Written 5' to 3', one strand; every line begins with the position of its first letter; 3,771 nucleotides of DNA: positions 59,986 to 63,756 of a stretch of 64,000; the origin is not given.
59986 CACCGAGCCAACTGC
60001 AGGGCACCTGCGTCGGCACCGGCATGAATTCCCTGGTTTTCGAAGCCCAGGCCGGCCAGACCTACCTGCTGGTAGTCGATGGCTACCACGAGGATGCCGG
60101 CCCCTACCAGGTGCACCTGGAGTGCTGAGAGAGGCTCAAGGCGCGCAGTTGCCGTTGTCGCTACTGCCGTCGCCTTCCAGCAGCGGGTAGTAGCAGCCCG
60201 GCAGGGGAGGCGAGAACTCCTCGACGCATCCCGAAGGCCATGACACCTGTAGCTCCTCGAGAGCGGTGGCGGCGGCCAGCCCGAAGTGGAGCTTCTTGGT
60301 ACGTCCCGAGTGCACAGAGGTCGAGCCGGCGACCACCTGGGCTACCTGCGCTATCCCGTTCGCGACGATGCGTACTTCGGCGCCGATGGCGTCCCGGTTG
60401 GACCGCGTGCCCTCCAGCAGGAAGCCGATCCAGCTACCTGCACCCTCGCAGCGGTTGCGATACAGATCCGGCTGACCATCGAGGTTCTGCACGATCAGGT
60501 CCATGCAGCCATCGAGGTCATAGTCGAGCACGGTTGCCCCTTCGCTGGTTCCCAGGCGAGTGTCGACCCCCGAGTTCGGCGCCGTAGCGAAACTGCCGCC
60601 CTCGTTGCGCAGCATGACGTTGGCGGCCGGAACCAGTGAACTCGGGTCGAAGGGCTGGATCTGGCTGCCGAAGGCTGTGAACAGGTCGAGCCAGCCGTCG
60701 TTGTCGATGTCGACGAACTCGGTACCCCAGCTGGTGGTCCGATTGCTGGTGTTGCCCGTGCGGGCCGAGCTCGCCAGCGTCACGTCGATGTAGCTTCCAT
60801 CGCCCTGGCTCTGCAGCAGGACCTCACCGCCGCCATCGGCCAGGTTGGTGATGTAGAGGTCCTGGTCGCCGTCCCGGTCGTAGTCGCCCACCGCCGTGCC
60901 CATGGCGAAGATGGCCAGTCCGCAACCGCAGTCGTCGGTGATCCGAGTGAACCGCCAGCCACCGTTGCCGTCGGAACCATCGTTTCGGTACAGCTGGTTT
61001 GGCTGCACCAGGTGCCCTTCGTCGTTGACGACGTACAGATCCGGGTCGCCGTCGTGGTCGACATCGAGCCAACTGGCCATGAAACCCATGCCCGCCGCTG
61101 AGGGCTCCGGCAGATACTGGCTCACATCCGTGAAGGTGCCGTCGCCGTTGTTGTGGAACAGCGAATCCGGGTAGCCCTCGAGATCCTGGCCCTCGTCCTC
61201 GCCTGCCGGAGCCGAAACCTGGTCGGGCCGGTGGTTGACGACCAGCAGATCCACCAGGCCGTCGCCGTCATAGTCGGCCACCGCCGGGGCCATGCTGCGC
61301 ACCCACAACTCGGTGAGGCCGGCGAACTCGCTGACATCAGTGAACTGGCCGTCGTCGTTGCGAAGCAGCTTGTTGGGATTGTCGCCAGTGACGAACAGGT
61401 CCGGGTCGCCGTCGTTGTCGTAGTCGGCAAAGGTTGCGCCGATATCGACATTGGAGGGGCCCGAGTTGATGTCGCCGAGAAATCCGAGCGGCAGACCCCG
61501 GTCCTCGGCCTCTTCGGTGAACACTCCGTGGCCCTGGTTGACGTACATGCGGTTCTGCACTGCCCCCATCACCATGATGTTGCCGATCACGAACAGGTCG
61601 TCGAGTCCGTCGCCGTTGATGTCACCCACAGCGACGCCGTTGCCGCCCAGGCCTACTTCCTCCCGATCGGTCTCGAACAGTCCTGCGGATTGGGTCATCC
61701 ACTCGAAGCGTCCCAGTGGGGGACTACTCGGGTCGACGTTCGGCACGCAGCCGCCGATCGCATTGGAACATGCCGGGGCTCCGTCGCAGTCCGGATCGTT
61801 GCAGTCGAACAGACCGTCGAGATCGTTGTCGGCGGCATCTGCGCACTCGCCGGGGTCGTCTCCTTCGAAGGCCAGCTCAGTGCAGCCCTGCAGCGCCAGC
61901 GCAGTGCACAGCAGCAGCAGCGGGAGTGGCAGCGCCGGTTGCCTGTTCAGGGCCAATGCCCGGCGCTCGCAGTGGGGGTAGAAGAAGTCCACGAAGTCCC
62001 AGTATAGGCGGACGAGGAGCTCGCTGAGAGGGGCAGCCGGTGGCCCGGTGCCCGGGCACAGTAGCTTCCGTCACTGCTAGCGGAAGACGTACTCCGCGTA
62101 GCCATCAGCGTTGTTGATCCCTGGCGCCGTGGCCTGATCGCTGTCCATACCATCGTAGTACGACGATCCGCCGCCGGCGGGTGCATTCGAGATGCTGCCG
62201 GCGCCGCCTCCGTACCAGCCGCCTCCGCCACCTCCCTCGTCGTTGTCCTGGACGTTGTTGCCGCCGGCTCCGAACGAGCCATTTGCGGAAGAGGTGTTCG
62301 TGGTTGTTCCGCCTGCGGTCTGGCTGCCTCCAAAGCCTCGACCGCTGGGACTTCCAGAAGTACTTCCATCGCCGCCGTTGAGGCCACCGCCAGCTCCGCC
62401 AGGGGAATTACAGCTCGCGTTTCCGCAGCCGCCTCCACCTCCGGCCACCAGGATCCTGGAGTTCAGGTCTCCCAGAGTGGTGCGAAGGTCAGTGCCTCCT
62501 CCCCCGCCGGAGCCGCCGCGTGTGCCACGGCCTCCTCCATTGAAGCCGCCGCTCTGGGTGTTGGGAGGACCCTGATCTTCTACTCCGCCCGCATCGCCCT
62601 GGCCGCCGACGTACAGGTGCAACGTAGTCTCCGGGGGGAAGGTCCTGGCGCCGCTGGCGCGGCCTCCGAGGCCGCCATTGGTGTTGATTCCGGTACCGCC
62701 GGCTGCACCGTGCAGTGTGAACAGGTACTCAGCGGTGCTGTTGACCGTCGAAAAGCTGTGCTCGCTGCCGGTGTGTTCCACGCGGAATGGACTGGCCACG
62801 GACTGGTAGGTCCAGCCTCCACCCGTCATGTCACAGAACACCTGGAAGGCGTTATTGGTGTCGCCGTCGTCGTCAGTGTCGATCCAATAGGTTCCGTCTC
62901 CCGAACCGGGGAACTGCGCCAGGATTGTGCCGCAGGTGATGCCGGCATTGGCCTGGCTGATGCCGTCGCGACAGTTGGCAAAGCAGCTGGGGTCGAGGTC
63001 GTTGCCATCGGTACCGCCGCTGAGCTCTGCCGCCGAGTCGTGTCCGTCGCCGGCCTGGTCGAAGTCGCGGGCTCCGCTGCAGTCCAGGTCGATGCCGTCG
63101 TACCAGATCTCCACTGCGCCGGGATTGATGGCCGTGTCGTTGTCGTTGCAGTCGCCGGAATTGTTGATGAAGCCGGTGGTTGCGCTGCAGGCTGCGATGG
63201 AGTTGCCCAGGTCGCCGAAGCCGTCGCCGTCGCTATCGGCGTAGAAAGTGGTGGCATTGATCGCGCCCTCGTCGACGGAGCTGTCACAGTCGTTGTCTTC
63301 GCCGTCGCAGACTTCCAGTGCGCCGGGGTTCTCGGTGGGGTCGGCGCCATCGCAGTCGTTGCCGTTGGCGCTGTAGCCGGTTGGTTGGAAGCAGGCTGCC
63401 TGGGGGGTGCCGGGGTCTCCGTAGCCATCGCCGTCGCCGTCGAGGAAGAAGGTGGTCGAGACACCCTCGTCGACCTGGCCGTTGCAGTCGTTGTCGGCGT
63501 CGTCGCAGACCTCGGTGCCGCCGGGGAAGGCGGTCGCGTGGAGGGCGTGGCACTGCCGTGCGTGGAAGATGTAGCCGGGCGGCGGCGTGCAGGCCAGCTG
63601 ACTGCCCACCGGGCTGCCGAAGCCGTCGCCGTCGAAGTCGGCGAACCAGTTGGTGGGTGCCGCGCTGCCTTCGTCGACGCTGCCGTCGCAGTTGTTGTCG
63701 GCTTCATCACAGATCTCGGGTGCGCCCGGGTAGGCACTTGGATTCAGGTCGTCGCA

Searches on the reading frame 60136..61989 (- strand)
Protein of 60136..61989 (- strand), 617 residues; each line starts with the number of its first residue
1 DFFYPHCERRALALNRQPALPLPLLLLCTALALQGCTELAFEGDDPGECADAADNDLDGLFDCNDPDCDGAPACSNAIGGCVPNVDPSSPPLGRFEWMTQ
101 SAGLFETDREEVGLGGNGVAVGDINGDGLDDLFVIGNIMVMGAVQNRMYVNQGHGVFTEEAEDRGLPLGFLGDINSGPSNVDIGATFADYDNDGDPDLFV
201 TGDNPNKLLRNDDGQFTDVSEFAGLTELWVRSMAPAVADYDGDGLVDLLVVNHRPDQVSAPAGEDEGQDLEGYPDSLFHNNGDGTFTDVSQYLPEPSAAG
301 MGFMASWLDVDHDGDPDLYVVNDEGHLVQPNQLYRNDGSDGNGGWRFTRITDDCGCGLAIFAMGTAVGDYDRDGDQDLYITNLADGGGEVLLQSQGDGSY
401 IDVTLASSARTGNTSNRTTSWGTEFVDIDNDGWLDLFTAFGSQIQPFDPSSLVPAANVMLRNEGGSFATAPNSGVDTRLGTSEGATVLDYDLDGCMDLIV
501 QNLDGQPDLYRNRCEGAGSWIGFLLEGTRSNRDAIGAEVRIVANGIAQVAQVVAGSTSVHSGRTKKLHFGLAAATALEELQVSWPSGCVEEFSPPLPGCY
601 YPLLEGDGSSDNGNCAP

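Call 45: search_protein_families(library=ncbifam, proteins=[window:60136-61989:-], max_evalue=1e-10)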
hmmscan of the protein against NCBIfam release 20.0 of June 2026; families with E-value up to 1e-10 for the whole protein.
window:60136-61989:- (617 aa): 0 families

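Call 56: search_protein_families(library=pfam, proteins=[window:60136-61989:-], max_evalue=0.0001)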
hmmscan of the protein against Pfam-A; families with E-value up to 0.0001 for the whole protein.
window:60136-61989:- (617 aa): 3 families
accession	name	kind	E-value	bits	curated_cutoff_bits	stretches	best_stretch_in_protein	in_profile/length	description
PF13517.12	FG-GAP_3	-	5.7e-44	149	26.9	5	189-250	1-61/61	FG-GAP-like repeat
PF01839.29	FG-GAP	-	1.6e-14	53.8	22.1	0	116-134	2-20/37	FG-GAP repeat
PF07593.17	UnbV_ASPIC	-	4.5e-12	46.1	23.4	1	534-595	1-61/68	ASPIC and UnbV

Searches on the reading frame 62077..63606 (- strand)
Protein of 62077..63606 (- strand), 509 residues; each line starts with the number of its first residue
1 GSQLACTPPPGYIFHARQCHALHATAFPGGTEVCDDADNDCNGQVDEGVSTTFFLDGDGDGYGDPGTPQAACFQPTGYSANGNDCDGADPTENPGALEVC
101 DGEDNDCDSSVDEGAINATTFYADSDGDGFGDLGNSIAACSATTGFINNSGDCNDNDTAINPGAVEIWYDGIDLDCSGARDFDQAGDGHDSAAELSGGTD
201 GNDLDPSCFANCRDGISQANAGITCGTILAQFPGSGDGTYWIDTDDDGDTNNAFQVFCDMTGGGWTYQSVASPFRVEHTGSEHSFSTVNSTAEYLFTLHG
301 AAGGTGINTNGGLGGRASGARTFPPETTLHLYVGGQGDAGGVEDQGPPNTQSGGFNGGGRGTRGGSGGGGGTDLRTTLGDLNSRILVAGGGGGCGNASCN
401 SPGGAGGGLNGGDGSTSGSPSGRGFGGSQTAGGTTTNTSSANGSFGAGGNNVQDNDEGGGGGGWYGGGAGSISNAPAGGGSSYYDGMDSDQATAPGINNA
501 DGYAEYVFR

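Call 56: search_protein_families(library=pfam, proteins=[window:62077-63606:-], max_evalue=0.0001)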
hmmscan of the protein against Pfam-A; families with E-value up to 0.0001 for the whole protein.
window:62077-63606:- (509 aa): 3 families
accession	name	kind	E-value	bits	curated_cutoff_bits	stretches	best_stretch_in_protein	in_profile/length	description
PF12810.13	ALK_LTK_GRD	-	6.9e-32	111.8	24.5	1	291-491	7-204/243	ALK/LTK, Glycine-rich domain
PF11617.13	Cu-binding_MopE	-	1.5e-24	86.4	27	3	152-181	1-29/30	Putative metal-binding motif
PF01410.23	COLFI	-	5.1e-06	26.4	26.2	1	217-263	25-70/233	Fibrillar collagen C-terminal domain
